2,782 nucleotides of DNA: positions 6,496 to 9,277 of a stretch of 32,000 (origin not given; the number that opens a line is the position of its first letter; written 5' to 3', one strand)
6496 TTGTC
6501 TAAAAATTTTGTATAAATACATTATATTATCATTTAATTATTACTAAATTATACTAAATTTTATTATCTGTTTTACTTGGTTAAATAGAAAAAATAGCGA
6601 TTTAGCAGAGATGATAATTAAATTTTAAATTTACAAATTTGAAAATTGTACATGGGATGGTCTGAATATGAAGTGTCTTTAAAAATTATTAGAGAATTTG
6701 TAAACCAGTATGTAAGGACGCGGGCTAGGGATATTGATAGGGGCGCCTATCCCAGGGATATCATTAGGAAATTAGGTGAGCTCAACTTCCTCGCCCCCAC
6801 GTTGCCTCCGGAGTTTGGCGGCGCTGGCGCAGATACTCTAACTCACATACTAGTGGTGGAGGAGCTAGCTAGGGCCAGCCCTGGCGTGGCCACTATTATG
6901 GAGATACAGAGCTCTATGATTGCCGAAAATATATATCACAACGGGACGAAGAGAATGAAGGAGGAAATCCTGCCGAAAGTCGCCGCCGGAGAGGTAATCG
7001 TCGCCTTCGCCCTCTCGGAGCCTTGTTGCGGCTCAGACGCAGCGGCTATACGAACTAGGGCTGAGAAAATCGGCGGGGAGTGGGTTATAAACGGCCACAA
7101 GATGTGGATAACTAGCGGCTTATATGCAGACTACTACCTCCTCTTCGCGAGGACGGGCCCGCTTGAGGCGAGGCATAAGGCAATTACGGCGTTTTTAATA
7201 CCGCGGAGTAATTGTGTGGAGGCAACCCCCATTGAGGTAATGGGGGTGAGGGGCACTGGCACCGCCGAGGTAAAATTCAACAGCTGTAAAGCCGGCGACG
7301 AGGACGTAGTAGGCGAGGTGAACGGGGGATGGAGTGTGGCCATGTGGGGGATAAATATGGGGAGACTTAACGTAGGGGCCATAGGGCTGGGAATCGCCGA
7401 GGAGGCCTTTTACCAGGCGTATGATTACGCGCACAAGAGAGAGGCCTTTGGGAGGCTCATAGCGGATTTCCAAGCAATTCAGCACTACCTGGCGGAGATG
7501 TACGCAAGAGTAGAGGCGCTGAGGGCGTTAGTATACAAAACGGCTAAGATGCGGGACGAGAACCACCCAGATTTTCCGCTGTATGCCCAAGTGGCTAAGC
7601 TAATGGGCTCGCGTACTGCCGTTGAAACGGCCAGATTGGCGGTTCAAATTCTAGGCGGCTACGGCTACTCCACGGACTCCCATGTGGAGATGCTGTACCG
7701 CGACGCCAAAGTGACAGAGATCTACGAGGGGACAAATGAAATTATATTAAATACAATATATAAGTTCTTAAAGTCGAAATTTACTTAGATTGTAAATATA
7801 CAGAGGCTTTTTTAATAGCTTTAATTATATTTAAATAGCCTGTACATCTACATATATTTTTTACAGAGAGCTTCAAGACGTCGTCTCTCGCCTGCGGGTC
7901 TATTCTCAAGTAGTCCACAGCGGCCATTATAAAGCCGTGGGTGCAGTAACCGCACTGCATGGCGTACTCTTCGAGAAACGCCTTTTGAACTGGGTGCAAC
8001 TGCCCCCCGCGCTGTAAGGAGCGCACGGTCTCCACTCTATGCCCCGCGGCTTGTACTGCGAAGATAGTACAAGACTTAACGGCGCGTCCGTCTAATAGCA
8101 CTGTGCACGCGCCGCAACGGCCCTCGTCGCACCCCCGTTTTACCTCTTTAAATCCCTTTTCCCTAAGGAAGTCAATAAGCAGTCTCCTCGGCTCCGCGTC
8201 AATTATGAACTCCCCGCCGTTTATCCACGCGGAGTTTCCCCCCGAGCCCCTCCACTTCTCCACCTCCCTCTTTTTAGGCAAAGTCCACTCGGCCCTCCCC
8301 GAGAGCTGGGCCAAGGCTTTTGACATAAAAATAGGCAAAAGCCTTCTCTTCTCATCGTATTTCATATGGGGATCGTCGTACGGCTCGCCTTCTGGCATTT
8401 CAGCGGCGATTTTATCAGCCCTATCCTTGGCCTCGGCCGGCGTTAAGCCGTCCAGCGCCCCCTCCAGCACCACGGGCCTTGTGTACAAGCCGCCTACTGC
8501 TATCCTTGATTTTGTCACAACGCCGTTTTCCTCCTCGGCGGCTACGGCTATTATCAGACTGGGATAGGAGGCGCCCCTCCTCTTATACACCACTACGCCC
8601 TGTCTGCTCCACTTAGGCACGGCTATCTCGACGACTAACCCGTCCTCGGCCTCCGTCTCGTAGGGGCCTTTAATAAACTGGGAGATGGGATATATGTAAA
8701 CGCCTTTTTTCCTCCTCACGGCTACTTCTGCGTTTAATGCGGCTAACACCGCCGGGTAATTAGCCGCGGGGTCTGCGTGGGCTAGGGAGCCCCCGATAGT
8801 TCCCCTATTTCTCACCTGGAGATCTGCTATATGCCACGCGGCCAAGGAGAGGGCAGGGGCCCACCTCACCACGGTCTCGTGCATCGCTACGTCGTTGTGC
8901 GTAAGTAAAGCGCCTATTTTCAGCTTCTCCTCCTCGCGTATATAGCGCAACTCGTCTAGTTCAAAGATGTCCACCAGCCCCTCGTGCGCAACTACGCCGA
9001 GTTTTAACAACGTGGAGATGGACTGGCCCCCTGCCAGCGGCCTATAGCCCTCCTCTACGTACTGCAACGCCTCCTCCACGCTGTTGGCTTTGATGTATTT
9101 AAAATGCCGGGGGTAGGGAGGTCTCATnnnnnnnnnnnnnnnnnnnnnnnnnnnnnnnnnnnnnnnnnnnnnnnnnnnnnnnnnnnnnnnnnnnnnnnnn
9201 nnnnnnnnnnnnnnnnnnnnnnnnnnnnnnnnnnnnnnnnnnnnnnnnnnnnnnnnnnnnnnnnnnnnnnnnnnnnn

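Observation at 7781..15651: Xanthine-dehydrogenase-family molybdoenzyme wired into CoA-ester chemistry (Hmf / 4-hydroxybenzoyl-CoA-reductase-like logic)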

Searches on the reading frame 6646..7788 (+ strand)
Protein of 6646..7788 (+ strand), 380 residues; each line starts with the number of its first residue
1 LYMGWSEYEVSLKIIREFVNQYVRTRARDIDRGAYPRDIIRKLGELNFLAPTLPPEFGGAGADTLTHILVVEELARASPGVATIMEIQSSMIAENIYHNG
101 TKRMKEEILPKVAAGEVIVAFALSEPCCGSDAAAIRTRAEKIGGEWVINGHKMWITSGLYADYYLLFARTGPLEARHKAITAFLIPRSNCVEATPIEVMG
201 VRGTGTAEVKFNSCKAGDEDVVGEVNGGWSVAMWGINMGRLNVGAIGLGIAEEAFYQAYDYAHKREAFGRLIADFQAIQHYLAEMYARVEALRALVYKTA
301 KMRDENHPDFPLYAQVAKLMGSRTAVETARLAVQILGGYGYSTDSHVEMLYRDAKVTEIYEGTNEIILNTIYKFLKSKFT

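Call 4: search_protein_families(library=pfam, proteins=[window:6646-7788:+])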
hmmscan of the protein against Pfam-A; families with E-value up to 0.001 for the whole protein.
window:6646-7788:+ (380 aa): 6 families
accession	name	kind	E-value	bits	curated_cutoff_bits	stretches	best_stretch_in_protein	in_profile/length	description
PF00441.29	Acyl-CoA_dh_1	-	9.9e-53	178.8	22.4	1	226-374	1-148/150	Acyl-CoA dehydrogenase, C-terminal domain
PF02771.21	Acyl-CoA_dh_N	-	7e-29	100.9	22.9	1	13-116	9-113/113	Acyl-CoA dehydrogenase, N-terminal domain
PF02770.24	Acyl-CoA_dh_M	-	4.7e-21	75.2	33.3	1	120-214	1-97/97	Acyl-CoA dehydrogenase, middle domain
PF08028.16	Acyl-CoA_dh_2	-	7.3e-21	75.3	22.7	1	243-364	3-133/134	Acyl-CoA dehydrogenase, C-terminal domain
PF22924.1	ACOX_C_alpha1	-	2e-08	34.7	27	1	259-375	49-168/169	Acyl-CoA oxidase, C-alpha1 domain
PF03241.18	HpaB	-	0.00057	19.5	25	0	272-345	42-119/202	4-hydroxyphenylacetate 3-hydroxylase C terminal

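Call 5: search_protein_families(library=ncbifam, proteins=[window:6646-7788:+])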
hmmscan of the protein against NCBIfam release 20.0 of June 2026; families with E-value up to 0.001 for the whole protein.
window:6646-7788:+ (380 aa): 24 families
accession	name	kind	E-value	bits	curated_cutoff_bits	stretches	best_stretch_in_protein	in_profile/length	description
NF042972.1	AcrlCoAredClosAcrC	equivalog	8.4e-93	311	640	1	13-367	14-368/378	acryloyl-CoA reductase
NF042439.1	SulpropCoADesulf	equivalog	2.1e-71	240.7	600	1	15-371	4-366/379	3-sulfinopropanoyl-CoA desulfinase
NF043006.1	CyhCrbnylCoADH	equivalog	2.9e-69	233.9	650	1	7-367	7-367/380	cyclohexane-1-carbonyl-CoA dehydrogenase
NF045552.1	GlutCoADH_Des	equivalog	3.3e-66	224.1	470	1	7-367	8-371/387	glutaryl-CoA dehydrogenase Acd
NF008997.0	PRK12341.1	equivalog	2.2e-65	221.2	537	1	14-369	20-370/382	acyl-CoA dehydrogenase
NF058590.1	AcCoDHFadEBacil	equivalog_domain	2.3e-63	214.7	600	1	13-366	30-401/586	acyl-CoA dehydrogenase FadE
TIGR03207.1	cyc_hxne_CoA_dh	equivalog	9.8e-55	185.8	575.35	1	25-369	28-365/372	cyclohexanecarboxyl-CoA dehydrogenase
NF045652.1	ProlPCPDhRedW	equivalog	4.1e-51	174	650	1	15-373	11-371/376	L-prolyl-[peptidyl-carrier protein] dehydrogenase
NF002885.1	PRK03354.1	equivalog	3e-46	158.2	540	1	33-373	36-371/378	crotonobetainyl-CoA dehydrogenase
NF053553.1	prodigi_MBC_PigA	equivalog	1.4e-45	156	500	1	16-371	17-375/381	prodigiosin MBC biosynthesis dehydrogenase PigA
NF052270.1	Staph_DH_FadE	equivalog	1.7e-42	145.6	600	1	12-366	29-384/400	acyl-CoA dehydrogenase FadE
TIGR03204.1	pimC_large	equivalog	9.6e-31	107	623.85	1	49-347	55-350/395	pimeloyl-CoA dehydrogenase large subunit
NF049984.1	Rv1679_FadE16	equivalog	3e-29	102.4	600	1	20-367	9-357/371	Rv1679 family acyl-CoA dehydrogenase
TIGR03203.1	pimD_small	equivalog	4.1e-22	78.8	652.7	1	30-351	33-352/378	pimeloyl-CoA dehydrogenase small subunit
NF007000.1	PRK09463.1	subfamily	7.2e-22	77.5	600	1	35-364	74-423/726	acyl-CoA dehydrogenase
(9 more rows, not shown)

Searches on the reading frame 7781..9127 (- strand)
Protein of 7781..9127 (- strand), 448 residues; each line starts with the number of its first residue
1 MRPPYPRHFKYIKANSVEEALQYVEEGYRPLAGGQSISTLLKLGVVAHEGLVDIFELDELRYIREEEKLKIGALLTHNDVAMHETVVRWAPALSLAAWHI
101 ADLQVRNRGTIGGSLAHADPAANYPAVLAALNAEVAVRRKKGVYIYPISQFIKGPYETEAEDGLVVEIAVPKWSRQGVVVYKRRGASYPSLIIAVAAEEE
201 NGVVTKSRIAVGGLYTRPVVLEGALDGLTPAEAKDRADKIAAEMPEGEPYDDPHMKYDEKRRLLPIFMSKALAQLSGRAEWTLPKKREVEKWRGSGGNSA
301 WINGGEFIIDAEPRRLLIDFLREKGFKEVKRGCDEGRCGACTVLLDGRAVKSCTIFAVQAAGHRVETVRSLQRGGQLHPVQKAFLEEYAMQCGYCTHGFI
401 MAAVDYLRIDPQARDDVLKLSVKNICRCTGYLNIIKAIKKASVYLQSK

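Call 4: search_protein_families(library=pfam, proteins=[window:7781-9127:-])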
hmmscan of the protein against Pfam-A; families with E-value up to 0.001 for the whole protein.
window:7781-9127:- (448 aa): 4 families
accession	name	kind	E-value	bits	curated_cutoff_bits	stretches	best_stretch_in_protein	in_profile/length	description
PF00941.27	FAD_binding_5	-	7.5e-44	150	27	1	8-173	2-170/170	FAD binding domain in molybdopterin dehydrogenase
PF01799.25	Fer2_2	-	9.2e-24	83.8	30.3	1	367-439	1-75/75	[2Fe-2S] binding domain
PF00111.32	Fer2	-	1.1e-06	28.9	21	1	302-352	3-54/77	2Fe-2S iron-sulfur cluster binding domain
PF13085.11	Fer2_3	-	0.00018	21.9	27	1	330-366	49-84/107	2Fe-2S iron-sulfur cluster binding domain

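Call 5: search_protein_families(library=ncbifam, proteins=[window:7781-9127:-])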
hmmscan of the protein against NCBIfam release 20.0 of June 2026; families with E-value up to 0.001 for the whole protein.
window:7781-9127:- (448 aa): 17 families
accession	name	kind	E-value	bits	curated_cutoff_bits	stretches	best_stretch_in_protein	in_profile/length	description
NF041019.1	glyceraldDH_beta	equivalog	1.6e-56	191.7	350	1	5-273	2-278/280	glyceraldehyde dehydrogenase subunit beta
NF041020.1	glyceraldDH_gamma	equivalog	6.9e-52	175.3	290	1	302-445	17-162/164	glyceraldehyde dehydrogenase subunit gamma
TIGR02963.1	xanthine_xdhA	equivalog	6.7e-49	166.8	467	2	310-442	14-158/468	xanthine dehydrogenase small subunit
NF043084.2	XdhC_XDHase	equivalog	6.2e-42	142.6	217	1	301-441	6-149/151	xanthine dehydrogenase subunit XdhC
TIGR03193.1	4hydroxCoAred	equivalog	2.9e-40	137.6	257.8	1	315-441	19-147/148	4-hydroxybenzoyl-CoA reductase subunit gamma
NF007387.0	PRK09908.1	equivalog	4.5e-37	126.9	212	1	301-440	12-154/159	xanthine dehydrogenase iron sulfur-binding subunit XdhC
TIGR03198.1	pucE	equivalog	5.2e-36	123.4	254.3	1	301-441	7-148/151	xanthine dehydrogenase subunit E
NF045668.1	pterin_aldehy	equivalog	3.1e-33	114.9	1100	1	301-445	6-155/905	molybdopterin-dependent aldehyde oxidoreductase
NF008514.0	PRK11433.1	equivalog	1.3e-30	106.5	322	1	302-441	57-213/218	aldehyde dehydrogenase iron-sulfur subunit PaoA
TIGR03311.1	Se_dep_XDH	equivalog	1.6e-29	102.6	830.45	1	310-444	11-146/848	selenium-dependent xanthine dehydrogenase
NF043083.1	XdhB_XDHase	equivalog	4.7e-24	85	310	1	10-212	6-218/289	xanthine dehydrogenase subunit XdhB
NF007427.0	PRK09971.1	equivalog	2.2e-21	76.3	287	1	10-220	6-226/292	xanthine dehydrogenase FAD-binding subunit XdhB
TIGR02969.1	mam_aldehyde_ox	subfamily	5.8e-18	63.8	1912.3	1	310-440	16-159/1330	aldehyde oxidase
TIGR03195.1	4hydrxCoA_B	equivalog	1e-17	64.3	404.55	2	8-116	4-115/321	4-hydroxybenzoyl-CoA reductase subunit beta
TIGR03199.1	pucC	equivalog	4e-15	55.8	306.05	1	44-220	33-212/264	xanthine dehydrogenase subunit C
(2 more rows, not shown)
